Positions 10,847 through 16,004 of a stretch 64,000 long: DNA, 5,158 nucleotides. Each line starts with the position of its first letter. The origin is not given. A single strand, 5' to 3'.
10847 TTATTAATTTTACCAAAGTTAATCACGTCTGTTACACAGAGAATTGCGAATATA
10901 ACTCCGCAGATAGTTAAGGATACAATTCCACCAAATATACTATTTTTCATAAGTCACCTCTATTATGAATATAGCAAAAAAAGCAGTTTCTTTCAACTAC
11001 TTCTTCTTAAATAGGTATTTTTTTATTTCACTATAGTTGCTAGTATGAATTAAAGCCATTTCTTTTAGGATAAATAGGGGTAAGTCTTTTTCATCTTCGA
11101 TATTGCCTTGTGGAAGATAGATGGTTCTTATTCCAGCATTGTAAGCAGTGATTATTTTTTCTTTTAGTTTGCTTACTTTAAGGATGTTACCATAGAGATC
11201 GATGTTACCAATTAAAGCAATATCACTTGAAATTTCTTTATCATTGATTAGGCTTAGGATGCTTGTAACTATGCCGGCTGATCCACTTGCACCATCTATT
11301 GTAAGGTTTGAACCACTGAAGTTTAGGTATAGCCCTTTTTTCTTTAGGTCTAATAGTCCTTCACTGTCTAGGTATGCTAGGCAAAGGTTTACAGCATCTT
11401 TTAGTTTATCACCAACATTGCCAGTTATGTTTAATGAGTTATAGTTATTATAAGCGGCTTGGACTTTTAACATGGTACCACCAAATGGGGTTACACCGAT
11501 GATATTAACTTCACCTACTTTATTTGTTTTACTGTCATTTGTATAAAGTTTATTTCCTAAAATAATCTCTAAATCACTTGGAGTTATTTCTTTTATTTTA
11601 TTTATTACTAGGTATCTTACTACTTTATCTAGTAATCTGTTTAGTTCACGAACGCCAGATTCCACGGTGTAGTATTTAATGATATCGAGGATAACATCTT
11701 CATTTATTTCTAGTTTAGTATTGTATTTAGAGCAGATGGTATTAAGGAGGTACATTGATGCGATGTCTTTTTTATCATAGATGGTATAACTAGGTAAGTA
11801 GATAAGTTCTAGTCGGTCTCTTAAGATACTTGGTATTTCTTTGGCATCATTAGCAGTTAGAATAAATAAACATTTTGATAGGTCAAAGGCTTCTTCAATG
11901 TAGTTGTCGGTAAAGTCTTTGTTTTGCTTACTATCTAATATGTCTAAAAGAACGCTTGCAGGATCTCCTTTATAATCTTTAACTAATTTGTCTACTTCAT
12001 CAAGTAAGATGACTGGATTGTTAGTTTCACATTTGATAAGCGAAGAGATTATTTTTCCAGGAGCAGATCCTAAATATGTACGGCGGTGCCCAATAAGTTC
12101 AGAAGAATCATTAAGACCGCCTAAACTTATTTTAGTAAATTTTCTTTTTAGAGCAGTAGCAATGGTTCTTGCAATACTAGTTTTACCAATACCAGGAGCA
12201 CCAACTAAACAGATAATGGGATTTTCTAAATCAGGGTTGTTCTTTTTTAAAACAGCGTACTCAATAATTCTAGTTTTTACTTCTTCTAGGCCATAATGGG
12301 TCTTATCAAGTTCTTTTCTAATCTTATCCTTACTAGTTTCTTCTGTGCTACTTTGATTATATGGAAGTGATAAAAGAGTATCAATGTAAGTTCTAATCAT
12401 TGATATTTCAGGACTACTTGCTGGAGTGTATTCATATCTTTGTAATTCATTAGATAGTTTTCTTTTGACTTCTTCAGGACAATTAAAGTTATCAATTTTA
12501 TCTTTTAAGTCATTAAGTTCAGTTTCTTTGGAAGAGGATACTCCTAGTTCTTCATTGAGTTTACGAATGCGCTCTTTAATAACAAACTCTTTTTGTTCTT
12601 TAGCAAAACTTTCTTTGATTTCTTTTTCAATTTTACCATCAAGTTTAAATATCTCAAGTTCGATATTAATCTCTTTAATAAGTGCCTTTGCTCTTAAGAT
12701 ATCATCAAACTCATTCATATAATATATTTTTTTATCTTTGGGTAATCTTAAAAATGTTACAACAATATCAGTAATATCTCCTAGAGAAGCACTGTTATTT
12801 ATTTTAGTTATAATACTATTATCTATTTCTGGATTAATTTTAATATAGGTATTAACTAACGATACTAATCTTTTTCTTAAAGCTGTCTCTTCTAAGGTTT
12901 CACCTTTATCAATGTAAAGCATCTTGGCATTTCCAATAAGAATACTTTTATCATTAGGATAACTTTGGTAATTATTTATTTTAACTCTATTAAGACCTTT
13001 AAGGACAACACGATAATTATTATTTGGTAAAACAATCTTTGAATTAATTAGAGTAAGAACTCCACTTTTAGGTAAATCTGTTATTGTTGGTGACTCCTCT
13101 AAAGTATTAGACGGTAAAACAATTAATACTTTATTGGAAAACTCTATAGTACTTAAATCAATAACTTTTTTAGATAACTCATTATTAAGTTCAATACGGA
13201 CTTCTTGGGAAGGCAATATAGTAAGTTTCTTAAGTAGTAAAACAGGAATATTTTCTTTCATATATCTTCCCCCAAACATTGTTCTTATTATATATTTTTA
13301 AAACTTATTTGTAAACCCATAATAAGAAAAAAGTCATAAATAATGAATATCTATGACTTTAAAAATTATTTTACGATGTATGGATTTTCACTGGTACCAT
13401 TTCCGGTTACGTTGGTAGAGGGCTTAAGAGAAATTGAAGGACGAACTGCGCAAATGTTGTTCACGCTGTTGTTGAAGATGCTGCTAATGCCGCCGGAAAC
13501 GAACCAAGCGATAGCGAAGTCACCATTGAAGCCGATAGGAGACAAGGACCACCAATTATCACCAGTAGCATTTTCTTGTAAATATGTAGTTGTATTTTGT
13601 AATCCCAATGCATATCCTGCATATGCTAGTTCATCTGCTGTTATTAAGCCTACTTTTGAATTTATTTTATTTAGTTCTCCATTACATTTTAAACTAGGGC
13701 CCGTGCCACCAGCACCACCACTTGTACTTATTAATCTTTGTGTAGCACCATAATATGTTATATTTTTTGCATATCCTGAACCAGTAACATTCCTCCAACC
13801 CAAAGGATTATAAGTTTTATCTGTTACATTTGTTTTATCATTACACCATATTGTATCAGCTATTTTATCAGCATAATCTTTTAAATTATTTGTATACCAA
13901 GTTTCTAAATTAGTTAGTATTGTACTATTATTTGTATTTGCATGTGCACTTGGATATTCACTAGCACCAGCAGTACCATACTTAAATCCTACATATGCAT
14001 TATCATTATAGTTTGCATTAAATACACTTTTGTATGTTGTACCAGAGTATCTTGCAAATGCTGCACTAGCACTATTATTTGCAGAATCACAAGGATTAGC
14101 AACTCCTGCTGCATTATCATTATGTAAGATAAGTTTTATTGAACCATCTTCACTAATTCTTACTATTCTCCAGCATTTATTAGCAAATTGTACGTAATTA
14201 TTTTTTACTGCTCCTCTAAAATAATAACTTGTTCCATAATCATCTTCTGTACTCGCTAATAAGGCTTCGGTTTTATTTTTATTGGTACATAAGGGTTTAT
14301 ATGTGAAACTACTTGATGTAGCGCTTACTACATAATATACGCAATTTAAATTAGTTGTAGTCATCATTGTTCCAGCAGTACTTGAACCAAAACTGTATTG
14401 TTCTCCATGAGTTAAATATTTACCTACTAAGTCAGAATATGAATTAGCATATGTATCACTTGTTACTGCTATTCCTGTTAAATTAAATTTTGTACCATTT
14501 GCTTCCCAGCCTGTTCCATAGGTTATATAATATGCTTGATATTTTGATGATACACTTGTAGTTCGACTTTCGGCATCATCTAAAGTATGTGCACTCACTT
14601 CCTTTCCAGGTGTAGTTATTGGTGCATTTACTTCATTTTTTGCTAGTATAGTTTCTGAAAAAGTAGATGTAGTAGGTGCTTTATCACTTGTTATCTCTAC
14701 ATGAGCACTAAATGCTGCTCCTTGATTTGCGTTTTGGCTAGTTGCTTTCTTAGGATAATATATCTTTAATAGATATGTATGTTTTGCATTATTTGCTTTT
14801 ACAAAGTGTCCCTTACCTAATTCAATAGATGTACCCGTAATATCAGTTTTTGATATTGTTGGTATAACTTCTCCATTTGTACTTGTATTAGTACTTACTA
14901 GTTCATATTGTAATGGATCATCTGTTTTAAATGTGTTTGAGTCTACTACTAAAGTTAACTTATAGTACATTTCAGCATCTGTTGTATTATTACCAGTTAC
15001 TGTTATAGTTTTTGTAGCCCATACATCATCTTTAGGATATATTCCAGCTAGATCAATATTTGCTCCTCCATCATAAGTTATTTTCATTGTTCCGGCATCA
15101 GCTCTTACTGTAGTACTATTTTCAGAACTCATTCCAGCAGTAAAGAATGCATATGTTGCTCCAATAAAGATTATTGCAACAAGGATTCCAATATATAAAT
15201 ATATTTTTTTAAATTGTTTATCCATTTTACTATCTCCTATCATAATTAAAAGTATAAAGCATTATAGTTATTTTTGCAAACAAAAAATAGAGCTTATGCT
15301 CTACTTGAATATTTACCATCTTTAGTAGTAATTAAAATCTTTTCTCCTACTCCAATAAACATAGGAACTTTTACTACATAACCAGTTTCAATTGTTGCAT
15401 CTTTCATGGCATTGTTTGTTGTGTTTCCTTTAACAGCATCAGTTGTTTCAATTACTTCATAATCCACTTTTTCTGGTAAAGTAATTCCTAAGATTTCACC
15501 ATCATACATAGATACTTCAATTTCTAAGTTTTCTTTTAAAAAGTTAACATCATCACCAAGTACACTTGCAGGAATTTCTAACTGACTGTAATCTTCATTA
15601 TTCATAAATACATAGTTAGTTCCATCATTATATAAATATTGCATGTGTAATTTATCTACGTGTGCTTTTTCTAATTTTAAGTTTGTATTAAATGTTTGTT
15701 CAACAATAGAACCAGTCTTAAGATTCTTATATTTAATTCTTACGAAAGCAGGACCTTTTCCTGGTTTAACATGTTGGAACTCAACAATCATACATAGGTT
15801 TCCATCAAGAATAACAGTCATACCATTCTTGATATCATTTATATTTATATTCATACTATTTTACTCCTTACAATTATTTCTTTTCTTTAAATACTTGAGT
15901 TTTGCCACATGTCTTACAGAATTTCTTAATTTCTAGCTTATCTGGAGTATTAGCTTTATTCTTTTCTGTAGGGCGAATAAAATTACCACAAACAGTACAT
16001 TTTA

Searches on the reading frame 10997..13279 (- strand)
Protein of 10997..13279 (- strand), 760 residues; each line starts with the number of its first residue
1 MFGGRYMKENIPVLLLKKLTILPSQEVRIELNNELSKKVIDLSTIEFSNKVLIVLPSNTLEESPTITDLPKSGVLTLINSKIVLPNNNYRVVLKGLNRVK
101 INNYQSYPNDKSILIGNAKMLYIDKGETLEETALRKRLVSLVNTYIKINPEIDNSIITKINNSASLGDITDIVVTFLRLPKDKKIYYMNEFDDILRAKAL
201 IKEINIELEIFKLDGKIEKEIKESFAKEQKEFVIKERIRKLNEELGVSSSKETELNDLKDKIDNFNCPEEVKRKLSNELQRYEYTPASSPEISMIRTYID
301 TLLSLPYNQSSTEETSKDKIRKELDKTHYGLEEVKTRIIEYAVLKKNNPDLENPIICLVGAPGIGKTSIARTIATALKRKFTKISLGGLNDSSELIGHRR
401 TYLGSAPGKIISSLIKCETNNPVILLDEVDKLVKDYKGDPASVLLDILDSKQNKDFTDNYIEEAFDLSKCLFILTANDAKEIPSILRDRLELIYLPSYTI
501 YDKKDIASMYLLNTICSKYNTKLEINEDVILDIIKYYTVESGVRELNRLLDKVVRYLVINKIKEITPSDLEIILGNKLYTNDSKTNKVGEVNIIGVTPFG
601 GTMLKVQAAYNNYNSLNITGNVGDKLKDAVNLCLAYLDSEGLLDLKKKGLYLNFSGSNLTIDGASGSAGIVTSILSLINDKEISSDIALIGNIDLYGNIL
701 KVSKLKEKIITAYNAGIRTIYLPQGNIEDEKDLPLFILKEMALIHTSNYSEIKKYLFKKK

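Call 12: search_protein_families(library=ncbifam, proteins=[window:10997-13279:-], max_evalue=0.01)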
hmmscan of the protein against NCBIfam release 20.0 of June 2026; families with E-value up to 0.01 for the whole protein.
window:10997-13279:- (760 aa): 19 families
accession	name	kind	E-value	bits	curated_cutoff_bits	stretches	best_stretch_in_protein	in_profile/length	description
TIGR00763.1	lon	equivalog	2.8e-172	575.1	608.05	1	12-757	1-795/795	endopeptidase La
NF008053.0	PRK10787.1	equivalog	3.6e-121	405.6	891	1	7-744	7-758/784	endopeptidase La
TIGR02903.1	spore_lon_C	equivalog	6.7e-18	64.5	678.8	1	460-729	311-591/615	Lon family ATP-dependent protease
TIGR02902.1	spore_lonB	equivalog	3.2e-16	59.1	723.3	1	471-752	236-526/531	ATP-dependent protease LonB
TIGR00764.1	lon_rel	equivalog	9.3e-16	57.5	516.6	1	585-729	416-566/608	ATP-dependent protease LonB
TIGR00416.1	sms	equivalog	6.4e-13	48.2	403.05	1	629-732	337-441/454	DNA repair protein RadA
NF041006.2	cell_div_CdvC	equivalog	2.7e-06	26.6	650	1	315-438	88-216/370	cell division protein CdvC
TIGR03345.1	VI_ClpV1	equivalog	3.1e-06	25.7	884.95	1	287-481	526-721/852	type VI secretion system ATPase TssH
NF003229.0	PRK04195.1-5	equivalog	6.9e-06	25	280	1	332-441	23-122/413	replication factor C large subunit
NF000868.0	PRK00080.1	equivalog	6.1e-05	22.1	282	1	311-397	10-95/330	Holliday junction branch migration DNA helicase RuvB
TIGR02653.1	Lon_rel_chp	hypoth_equivalog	0.00032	19.2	628.25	1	662-740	577-655/675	protease Lon-related BREX system protein BrxL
TIGR00635.1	ruvB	equivalog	0.00033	19.8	299.05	1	345-397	24-74/305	Holliday junction branch migration DNA helicase RuvB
NF047784.1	MadB_ATPase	equivalog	0.00039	19.7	475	0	340-393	21-74/298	MadB family AAA-type ATPase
NF042959.1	IteA_antiphage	equivalog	0.00048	19.4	510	1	270-434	44-197/367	anti-phage ATPase IteA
TIGR01448.2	helicase_RecD2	equivalog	0.0024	16.1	500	1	295-386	282-364/713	SF1B family DNA helicase RecD2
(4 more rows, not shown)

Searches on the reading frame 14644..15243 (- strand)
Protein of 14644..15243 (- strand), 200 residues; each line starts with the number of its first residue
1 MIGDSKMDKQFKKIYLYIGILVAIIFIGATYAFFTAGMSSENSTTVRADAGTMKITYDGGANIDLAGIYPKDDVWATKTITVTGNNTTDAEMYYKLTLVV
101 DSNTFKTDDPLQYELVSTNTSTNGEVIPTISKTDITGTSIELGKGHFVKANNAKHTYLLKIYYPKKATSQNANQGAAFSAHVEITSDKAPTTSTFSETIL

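Call 62: search_protein_families(library=ncbifam, proteins=[window:14644-15243:-], max_evalue=10)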
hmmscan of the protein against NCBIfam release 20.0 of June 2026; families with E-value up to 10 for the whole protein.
window:14644-15243:- (200 aa): 2 families
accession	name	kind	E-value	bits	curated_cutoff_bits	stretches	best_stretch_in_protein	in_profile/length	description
TIGR04088.1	cognate_SipW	domain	0.0053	16.9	19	1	16-45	1-30/34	SipW-dependent-type signal peptide-containing protein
TIGR01644.1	phage_P2_V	subfamily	0.049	13.2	46.75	1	32-140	70-174/192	phage baseplate assembly protein V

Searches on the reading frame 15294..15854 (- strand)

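Call 12: search_protein_families(library=ncbifam, proteins=[window:15294-15854:-], max_evalue=0.01)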
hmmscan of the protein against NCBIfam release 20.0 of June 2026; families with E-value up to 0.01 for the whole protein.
window:15294-15854:- (186 aa): 8 families
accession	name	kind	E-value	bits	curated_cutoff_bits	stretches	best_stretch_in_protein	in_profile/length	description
TIGR00038.1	efp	equivalog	1.1e-73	246.8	185.8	1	3-186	1-184/184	elongation factor P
NF001810.0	PRK00529.1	subfamily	2.5e-73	245.7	161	1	2-186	2-186/187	elongation factor P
NF003392.1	PRK04542.1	equivalog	5e-40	137.4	216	1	6-186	4-187/187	elongation factor P-like protein EfpL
NF011175.0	PRK14578.1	equivalog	2.4e-37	128.2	301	1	5-186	4-187/187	elongation factor P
TIGR02178.1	yeiP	equivalog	3.2e-37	128.5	264.05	1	6-186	3-186/186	elongation factor P-like protein YeiP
NF009090.0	PRK12426.1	equivalog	3.2e-30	105.2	226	1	6-185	5-184/185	elongation factor P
NF003076.0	PRK03999.1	equivalog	4.5e-10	39.3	138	1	3-117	6-119/129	translation initiation factor IF-5A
TIGR00037.1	eIF_5A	equivalog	3.4e-06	26.9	75.45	1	3-104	7-110/130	translation initiation factor IF-5A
